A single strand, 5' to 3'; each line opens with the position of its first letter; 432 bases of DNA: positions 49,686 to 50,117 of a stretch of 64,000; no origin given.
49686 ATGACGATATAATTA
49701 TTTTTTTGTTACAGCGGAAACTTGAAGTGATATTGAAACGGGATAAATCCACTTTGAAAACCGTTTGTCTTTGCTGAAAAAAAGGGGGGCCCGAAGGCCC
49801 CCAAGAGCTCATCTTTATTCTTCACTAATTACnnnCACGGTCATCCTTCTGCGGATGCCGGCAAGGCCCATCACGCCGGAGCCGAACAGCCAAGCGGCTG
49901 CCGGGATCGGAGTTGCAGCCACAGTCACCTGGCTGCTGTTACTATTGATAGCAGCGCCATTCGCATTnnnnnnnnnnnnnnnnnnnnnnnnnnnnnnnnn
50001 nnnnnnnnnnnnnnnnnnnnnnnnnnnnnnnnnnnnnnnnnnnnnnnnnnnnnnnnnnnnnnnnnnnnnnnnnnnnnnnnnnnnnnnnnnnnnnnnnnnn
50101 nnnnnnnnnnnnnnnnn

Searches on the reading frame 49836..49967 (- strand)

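Call 31: search_protein_families(library=ncbifam, proteins=[window:49836-49967:-], max_evalue=10)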
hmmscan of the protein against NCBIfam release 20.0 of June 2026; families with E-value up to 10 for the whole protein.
seq(44 aa): 12 families
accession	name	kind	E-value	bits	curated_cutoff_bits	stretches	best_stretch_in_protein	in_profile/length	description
NF033554.9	floc_PepA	equivalog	1e-07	32.1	80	1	2-42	220-260/261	flocculation-associated PEP-CTERM protein PepA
TIGR03370.1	VPLPA-CTERM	domain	2.1e-06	27.6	25.35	1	20-42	2-24/25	VPLPA-CTERM sorting domain-containing protein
NF041538.1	PEP_EDSA_1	subfamily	0.00024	20.9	100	1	7-41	272-306/307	EDSAP-1 family PEP-CTERM protein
NF038129.1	PEP_NF038129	equivalog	0.005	16.7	65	1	8-41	160-193/194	NF038129 family PEP-CTERM protein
NF041927.1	Xrt_dep_XDP1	equivalog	0.0068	16.4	125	1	9-41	210-241/242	exosortase-dependent surface protein XDP1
NF046088.1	anchor_EppA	equivalog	0.013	15.9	90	1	4-40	18-54/58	EPS-associated small membrane protein EppA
NF038118.1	PEP_CTERM_CCXG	equivalog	0.016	14.9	90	1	6-41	162-198/199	CCXG family PEP-CTERM protein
NF038125.1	PEP_CTERM_THxN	subfamily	0.017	14.7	85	1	10-41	211-245/246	THxN family PEP-CTERM protein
TIGR03901.2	MYXO-CTERM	domain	0.022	15.2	20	1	18-41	12-33/34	MYXO-CTERM sorting domain-containing protein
TIGR03778.1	VPDSG_CTERM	subfamily_domain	0.067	13.4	22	1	24-41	7-24/24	VPDSG-CTERM sorting domain-containing protein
NF038120.1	PEP_CTERM_QFxxD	subfamily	0.09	12.6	80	1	14-41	188-215/215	NF038120 family PEP-CTERM protein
NF038124.1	PEP_CTERM_TLD_A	exception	0.1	12.2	100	1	14-41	205-233/235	PEP_CTERM-anchored TLD domain-containing protein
